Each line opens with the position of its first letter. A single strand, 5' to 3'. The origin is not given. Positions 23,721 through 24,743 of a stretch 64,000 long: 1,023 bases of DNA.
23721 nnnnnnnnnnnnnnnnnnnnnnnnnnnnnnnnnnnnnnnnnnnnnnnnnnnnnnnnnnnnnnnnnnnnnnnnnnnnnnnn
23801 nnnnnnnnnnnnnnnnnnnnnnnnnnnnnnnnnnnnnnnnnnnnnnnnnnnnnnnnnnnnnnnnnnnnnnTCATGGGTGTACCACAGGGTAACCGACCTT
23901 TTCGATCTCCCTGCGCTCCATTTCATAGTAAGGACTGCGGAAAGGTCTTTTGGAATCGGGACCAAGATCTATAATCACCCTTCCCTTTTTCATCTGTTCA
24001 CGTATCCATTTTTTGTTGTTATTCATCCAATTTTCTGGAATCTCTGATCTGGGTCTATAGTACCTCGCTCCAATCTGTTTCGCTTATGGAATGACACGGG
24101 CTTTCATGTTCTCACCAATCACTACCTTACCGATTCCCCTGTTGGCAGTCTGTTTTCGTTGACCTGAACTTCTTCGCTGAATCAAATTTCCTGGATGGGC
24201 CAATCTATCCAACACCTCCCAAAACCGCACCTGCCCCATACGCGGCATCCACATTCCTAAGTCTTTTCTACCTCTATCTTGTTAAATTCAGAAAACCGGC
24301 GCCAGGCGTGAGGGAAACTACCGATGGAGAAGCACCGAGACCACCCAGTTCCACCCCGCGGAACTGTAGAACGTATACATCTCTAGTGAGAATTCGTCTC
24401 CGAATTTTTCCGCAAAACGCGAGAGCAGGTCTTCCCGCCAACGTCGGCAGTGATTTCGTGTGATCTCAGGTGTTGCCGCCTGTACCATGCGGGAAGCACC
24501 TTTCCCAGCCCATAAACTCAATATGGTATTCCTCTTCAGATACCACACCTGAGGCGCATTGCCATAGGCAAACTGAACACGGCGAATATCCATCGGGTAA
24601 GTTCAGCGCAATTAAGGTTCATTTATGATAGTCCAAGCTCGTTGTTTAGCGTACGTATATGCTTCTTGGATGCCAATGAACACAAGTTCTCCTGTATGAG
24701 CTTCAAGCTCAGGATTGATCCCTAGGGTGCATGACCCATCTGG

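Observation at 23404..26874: Lower-GC island of minus-strand hypothetical genes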

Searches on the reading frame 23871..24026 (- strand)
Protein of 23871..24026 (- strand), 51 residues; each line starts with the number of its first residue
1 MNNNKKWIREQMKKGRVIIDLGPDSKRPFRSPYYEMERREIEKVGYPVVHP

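Call 3: search_protein_families(library=pfam, proteins=[window:23871-24026:-], max_evalue=1)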
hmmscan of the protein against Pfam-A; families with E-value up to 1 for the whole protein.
window:23871-24026:- (51 aa): 2 families
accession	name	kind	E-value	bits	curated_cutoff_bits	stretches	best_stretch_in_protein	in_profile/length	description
PF00809.28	Pterin_bind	-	0.038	14.1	25.5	1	8-38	27-60/244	Pterin binding enzyme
PF03446.21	NAD_binding_2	-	0.33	11.4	21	1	6-48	77-119/161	NAD binding domain of 6-phosphogluconate dehydrogenase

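Call 4: search_protein_families(library=padloc, proteins=[window:23871-24026:-], max_evalue=1)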
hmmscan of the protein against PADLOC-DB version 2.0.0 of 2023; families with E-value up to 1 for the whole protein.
window:23871-24026:- (51 aa): 0 families

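Call 5: search_protein_families(library=ncbifam, proteins=[window:23871-24026:-], max_evalue=1)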
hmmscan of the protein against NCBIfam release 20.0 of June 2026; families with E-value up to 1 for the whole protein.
window:23871-24026:- (51 aa): 2 families
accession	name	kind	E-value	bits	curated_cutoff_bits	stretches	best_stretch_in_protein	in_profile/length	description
NF003711.0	PRK05325.2-3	equivalog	0.05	12.8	388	1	4-50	123-169/369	hypothetical protein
TIGR01496.1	DHPS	equivalog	0.13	11.8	162.6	1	8-38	29-62/258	dihydropteroate synthase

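Call 9: search_protein_families(library=phrogs, proteins=[window:23871-24026:-], max_evalue=1)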
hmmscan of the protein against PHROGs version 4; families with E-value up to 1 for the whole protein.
window:23871-24026:- (51 aa): 1 family
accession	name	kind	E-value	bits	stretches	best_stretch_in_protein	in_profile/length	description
phrog_27335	-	unknown function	0.078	13.3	1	8-44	34-68/271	-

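Call 32: search_protein_families(library=pfam, proteins=[P0007, L005:7191-7529:+, L005:7399-8190:+, L005:8819-10087:+, L005:7690-8190:+], max_evalue=1)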
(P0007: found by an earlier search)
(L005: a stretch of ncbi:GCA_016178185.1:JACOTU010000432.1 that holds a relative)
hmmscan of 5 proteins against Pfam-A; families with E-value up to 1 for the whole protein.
P0007 (122 aa): 0 families

L005:7191-7529:+ (112 aa): 1 family
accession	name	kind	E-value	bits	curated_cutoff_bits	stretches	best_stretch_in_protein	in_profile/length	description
PF14013.11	MT0933_antitox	-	0.091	13.5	27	1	87-108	27-48/49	MT0933-like antitoxin protein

L005:7399-8190:+ (263 aa): 1 family
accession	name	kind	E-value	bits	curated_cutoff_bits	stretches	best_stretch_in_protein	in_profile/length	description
PF04355.18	BamE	-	0.028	14.7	23.2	1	103-120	10-27/71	Outer membrane protein assembly factor BamE domain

L005:8819-10087:+ (422 aa): 13 families
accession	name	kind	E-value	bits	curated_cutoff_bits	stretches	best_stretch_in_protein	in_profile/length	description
PF07693.20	KAP_NTPase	-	6.7e-05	22.7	20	1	154-227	125-172/293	KAP family P-loop domain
PF25199.1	nSTAND_NTPase5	-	8.8e-05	22.8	34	1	31-87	27-85/145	Novel STAND NTPase 5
PF13173.12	AAA_14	-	8.9e-05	22.9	27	1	48-136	5-88/129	AAA domain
PF13191.12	AAA_16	-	0.0017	19.3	32.6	1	41-219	20-145/167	AAA ATPase domain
PF00437.27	T2SSE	-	0.007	15.5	24.9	1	46-82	143-178/370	Type II/IV secretion system protein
PF13401.12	AAA_22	-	0.0084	16.9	27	1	45-230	5-108/130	AAA domain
PF20720.3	nSTAND3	-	0.013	15.6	27.2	1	40-84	12-57/155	Novel STAND NTPase 3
PF03266.21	NTPase_1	-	0.046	14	23.9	0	141-218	4-84/168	NTPase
PF10412.15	TrwB_AAD_bind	-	0.089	12.1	20.5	1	43-72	13-42/387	Type IV secretion-system coupling protein DNA-binding domain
PF04665.18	Pox_A32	-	0.099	12.5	22.8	1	43-78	11-46/242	Poxvirus A32 protein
PF01261.30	AP_endonuc_2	-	0.11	12.6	31.1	1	137-230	72-163/249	Xylose isomerase-like TIM barrel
PF02563.21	Poly_export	-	0.14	12.8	28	1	156-186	37-67/77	Polysaccharide biosynthesis/export protein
PF00377.23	Prion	-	0.14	12.6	25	1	333-356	60-83/116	Prion/Doppel alpha-helical domain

L005:7690-8190:+ (166 aa): 2 families
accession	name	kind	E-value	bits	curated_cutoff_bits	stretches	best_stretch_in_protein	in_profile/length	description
PF04355.18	BamE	-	0.016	15.4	23.2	1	7-23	11-27/71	Outer membrane protein assembly factor BamE domain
PF24880.1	DUF7738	-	0.12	13.3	24.6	1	7-55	15-66/103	Domain of unknown function (DUF7738)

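Call 48: search_protein_families(library=pfam, proteins=[P0048, P0053, P0057, P0060, P0073, P0157, P0062, P0055, P0047, P0046], max_evalue=0.001)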
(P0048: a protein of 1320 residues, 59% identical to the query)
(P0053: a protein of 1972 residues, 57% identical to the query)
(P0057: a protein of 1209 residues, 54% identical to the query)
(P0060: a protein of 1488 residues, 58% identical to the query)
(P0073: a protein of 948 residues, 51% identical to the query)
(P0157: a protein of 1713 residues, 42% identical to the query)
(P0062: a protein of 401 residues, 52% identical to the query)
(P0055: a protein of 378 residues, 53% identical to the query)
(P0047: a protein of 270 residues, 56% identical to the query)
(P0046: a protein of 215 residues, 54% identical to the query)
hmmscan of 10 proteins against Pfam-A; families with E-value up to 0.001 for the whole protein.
P0048 (1320 aa): 3 families
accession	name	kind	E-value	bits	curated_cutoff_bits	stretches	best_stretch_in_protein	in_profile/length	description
PF05593.20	RHS_repeat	-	4.2e-111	362.1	22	14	648-681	1-34/38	RHS Repeat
PF20148.4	DUF6531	-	1.5e-08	35.3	24.1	1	65-148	2-71/74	Domain of unknown function (DUF6531)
PF23414.1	Beta-prop_EML_2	-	0.00044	20.2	90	0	602-720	43-162/266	Echinoderm microtubule-associated protein second beta-propeller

P0053 (1972 aa): 6 families
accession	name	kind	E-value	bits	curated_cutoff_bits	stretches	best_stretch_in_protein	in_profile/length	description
PF12256.14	TcdB_toxin_midN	-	4.9e-30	104.6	24.8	1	711-831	29-169/181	Insecticide toxin TcdB middle/N-terminal region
PF03534.18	SpvB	-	7.7e-26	91.4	22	2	151-231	101-185/287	Salmonella virulence plasmid 65kDa B protein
PF13517.12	FG-GAP_3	-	8.4e-24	84.4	26.9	5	493-559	1-60/61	FG-GAP-like repeat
PF05593.20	RHS_repeat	-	2e-23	82.7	22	1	1314-1341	1-28/38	RHS Repeat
PF01839.29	FG-GAP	-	3.3e-19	68.8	22.1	0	487-502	3-18/37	FG-GAP repeat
PF16743.10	PliI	-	2.4e-05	24.4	27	0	685-729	41-79/123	Periplasmic lysozyme inhibitor of I-type lysozyme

P0057 (1209 aa): 4 families
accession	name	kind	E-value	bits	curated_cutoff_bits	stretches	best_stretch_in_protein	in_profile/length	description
PF05593.20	RHS_repeat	-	4.3e-72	237.7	22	7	479-510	4-35/38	RHS Repeat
PF25023.1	TEN_YD-shell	-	7.4e-14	51.2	50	1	794-966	648-829/909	Teneurin YD-shell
PF15283.12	DUF4595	-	6.5e-08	33.2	34.2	0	407-476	31-107/202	Domain of unknown function (DUF4595) with porin-like fold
PF20148.4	DUF6531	-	2.6e-07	31.3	24.1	1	61-133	1-74/74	Domain of unknown function (DUF6531)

P0060 (1488 aa): 3 families
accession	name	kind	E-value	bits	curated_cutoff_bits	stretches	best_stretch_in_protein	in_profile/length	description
PF05593.20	RHS_repeat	-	2.6e-44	149.2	22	2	647-686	1-37/38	RHS Repeat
PF12256.14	TcdB_toxin_midN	-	1.2e-14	54.5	24.8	1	124-224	64-163/181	Insecticide toxin TcdB middle/N-terminal region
PF20041.5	DUF6443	-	9.5e-08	32.8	27.8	1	531-643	12-113/137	Domain of unknown function (DUF6443)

P0073 (948 aa): 1 family
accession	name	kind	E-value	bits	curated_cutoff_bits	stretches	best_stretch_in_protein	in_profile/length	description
PF13332.12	Fil_haemagg_2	-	1.4e-35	123.4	22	2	225-383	4-167/170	Hemagglutinin repeat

P0157 (1713 aa): 1 family
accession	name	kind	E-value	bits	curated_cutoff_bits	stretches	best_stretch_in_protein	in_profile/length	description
PF05593.20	RHS_repeat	-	2e-06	28.5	22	0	492-513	10-31/38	RHS Repeat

P0062 (401 aa): 0 families

P0055 (378 aa): 0 families

P0047 (270 aa): 0 families

P0046 (215 aa): 1 family
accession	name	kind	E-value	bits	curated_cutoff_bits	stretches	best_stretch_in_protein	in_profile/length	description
PF14449.11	PT-TG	-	4.7e-16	59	23.5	1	57-119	3-63/68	Pre-toxin TG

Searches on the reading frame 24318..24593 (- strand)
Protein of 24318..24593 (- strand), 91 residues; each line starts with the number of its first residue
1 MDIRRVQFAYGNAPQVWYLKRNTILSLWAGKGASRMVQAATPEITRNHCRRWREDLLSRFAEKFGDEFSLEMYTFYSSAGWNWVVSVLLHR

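Call 3: search_protein_families(library=pfam, proteins=[window:24318-24593:-], max_evalue=1)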
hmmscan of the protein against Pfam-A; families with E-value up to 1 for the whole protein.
window:24318-24593:- (91 aa): 2 families
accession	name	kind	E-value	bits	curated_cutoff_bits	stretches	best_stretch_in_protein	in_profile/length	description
PF16328.11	DUF4961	-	0.14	11.8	27.1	1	13-61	43-92/283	Domain of unknown function (DUF4961)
PF17246.8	CDC24_OB1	-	0.16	12.4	25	1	47-90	3-42/125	Cell division control protein 24, OB domain 1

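Call 4: search_protein_families(library=padloc, proteins=[window:24318-24593:-], max_evalue=1)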
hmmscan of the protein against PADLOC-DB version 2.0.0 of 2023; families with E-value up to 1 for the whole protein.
window:24318-24593:- (91 aa): 0 families

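Call 5: search_protein_families(library=ncbifam, proteins=[window:24318-24593:-], max_evalue=1)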
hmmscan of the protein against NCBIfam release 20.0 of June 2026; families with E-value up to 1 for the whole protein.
window:24318-24593:- (91 aa): 0 families

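Call 9: search_protein_families(library=phrogs, proteins=[window:24318-24593:-], max_evalue=1)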
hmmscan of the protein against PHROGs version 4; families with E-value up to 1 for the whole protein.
window:24318-24593:- (91 aa): 2 families
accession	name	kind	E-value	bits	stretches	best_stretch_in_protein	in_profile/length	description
phrog_7711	-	unknown function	0.056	14.8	1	34-80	50-97/124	-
phrog_36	-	transcription regulation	0.28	11.8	1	44-68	167-191/220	transcriptional regulator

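Call 32: search_protein_families(library=pfam, proteins=[P0007, L005:7191-7529:+, L005:7399-8190:+, L005:8819-10087:+, L005:7690-8190:+], max_evalue=1)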
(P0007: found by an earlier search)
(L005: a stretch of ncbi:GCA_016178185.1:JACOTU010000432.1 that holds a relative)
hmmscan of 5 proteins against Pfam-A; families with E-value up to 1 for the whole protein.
P0007 (122 aa): 0 families

L005:7191-7529:+ (112 aa): 1 family
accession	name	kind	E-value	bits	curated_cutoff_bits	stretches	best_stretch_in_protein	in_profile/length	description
PF14013.11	MT0933_antitox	-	0.091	13.5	27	1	87-108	27-48/49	MT0933-like antitoxin protein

L005:7399-8190:+ (263 aa): 1 family
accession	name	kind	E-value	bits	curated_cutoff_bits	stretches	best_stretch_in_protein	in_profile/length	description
PF04355.18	BamE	-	0.028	14.7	23.2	1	103-120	10-27/71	Outer membrane protein assembly factor BamE domain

L005:8819-10087:+ (422 aa): 13 families
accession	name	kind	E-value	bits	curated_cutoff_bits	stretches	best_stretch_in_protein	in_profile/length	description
PF07693.20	KAP_NTPase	-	6.7e-05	22.7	20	1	154-227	125-172/293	KAP family P-loop domain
PF25199.1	nSTAND_NTPase5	-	8.8e-05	22.8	34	1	31-87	27-85/145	Novel STAND NTPase 5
PF13173.12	AAA_14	-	8.9e-05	22.9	27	1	48-136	5-88/129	AAA domain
PF13191.12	AAA_16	-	0.0017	19.3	32.6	1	41-219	20-145/167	AAA ATPase domain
PF00437.27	T2SSE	-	0.007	15.5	24.9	1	46-82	143-178/370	Type II/IV secretion system protein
PF13401.12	AAA_22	-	0.0084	16.9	27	1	45-230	5-108/130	AAA domain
PF20720.3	nSTAND3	-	0.013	15.6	27.2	1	40-84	12-57/155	Novel STAND NTPase 3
PF03266.21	NTPase_1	-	0.046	14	23.9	0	141-218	4-84/168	NTPase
PF10412.15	TrwB_AAD_bind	-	0.089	12.1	20.5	1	43-72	13-42/387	Type IV secretion-system coupling protein DNA-binding domain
PF04665.18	Pox_A32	-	0.099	12.5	22.8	1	43-78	11-46/242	Poxvirus A32 protein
PF01261.30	AP_endonuc_2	-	0.11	12.6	31.1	1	137-230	72-163/249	Xylose isomerase-like TIM barrel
PF02563.21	Poly_export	-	0.14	12.8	28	1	156-186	37-67/77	Polysaccharide biosynthesis/export protein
PF00377.23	Prion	-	0.14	12.6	25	1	333-356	60-83/116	Prion/Doppel alpha-helical domain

L005:7690-8190:+ (166 aa): 2 families
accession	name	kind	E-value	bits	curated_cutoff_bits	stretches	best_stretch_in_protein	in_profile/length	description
PF04355.18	BamE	-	0.016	15.4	23.2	1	7-23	11-27/71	Outer membrane protein assembly factor BamE domain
PF24880.1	DUF7738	-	0.12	13.3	24.6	1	7-55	15-66/103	Domain of unknown function (DUF7738)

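Call 48: search_protein_families(library=pfam, proteins=[P0048, P0053, P0057, P0060, P0073, P0157, P0062, P0055, P0047, P0046], max_evalue=0.001)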
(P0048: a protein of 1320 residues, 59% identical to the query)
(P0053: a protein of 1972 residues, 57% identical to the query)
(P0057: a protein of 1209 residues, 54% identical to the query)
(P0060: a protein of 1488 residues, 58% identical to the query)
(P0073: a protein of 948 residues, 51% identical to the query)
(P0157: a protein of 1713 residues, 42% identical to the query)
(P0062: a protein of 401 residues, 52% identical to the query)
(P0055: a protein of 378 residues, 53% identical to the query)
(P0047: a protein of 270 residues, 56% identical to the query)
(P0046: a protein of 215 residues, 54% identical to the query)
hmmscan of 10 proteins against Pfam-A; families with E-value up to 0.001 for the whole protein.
P0048 (1320 aa): 3 families
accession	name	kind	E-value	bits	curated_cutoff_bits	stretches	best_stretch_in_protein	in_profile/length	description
PF05593.20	RHS_repeat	-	4.2e-111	362.1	22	14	648-681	1-34/38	RHS Repeat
PF20148.4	DUF6531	-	1.5e-08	35.3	24.1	1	65-148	2-71/74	Domain of unknown function (DUF6531)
PF23414.1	Beta-prop_EML_2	-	0.00044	20.2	90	0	602-720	43-162/266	Echinoderm microtubule-associated protein second beta-propeller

P0053 (1972 aa): 6 families
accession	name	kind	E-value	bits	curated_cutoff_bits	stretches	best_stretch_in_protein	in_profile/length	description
PF12256.14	TcdB_toxin_midN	-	4.9e-30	104.6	24.8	1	711-831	29-169/181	Insecticide toxin TcdB middle/N-terminal region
PF03534.18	SpvB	-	7.7e-26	91.4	22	2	151-231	101-185/287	Salmonella virulence plasmid 65kDa B protein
PF13517.12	FG-GAP_3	-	8.4e-24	84.4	26.9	5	493-559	1-60/61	FG-GAP-like repeat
PF05593.20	RHS_repeat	-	2e-23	82.7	22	1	1314-1341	1-28/38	RHS Repeat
PF01839.29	FG-GAP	-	3.3e-19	68.8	22.1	0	487-502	3-18/37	FG-GAP repeat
PF16743.10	PliI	-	2.4e-05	24.4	27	0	685-729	41-79/123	Periplasmic lysozyme inhibitor of I-type lysozyme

P0057 (1209 aa): 4 families
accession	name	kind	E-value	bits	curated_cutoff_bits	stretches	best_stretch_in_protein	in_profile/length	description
PF05593.20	RHS_repeat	-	4.3e-72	237.7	22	7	479-510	4-35/38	RHS Repeat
PF25023.1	TEN_YD-shell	-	7.4e-14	51.2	50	1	794-966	648-829/909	Teneurin YD-shell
PF15283.12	DUF4595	-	6.5e-08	33.2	34.2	0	407-476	31-107/202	Domain of unknown function (DUF4595) with porin-like fold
PF20148.4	DUF6531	-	2.6e-07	31.3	24.1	1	61-133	1-74/74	Domain of unknown function (DUF6531)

P0060 (1488 aa): 3 families
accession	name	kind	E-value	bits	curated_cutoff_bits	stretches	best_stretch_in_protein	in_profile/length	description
PF05593.20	RHS_repeat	-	2.6e-44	149.2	22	2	647-686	1-37/38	RHS Repeat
PF12256.14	TcdB_toxin_midN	-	1.2e-14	54.5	24.8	1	124-224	64-163/181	Insecticide toxin TcdB middle/N-terminal region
PF20041.5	DUF6443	-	9.5e-08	32.8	27.8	1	531-643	12-113/137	Domain of unknown function (DUF6443)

P0073 (948 aa): 1 family
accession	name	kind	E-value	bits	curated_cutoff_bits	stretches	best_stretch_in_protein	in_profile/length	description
PF13332.12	Fil_haemagg_2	-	1.4e-35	123.4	22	2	225-383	4-167/170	Hemagglutinin repeat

P0157 (1713 aa): 1 family
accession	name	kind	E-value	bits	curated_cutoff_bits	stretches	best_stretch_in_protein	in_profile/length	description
PF05593.20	RHS_repeat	-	2e-06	28.5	22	0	492-513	10-31/38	RHS Repeat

P0062 (401 aa): 0 families

P0055 (378 aa): 0 families

P0047 (270 aa): 0 families

P0046 (215 aa): 1 family
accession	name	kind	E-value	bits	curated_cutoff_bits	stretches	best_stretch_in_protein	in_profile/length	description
PF14449.11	PT-TG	-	4.7e-16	59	23.5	1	57-119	3-63/68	Pre-toxin TG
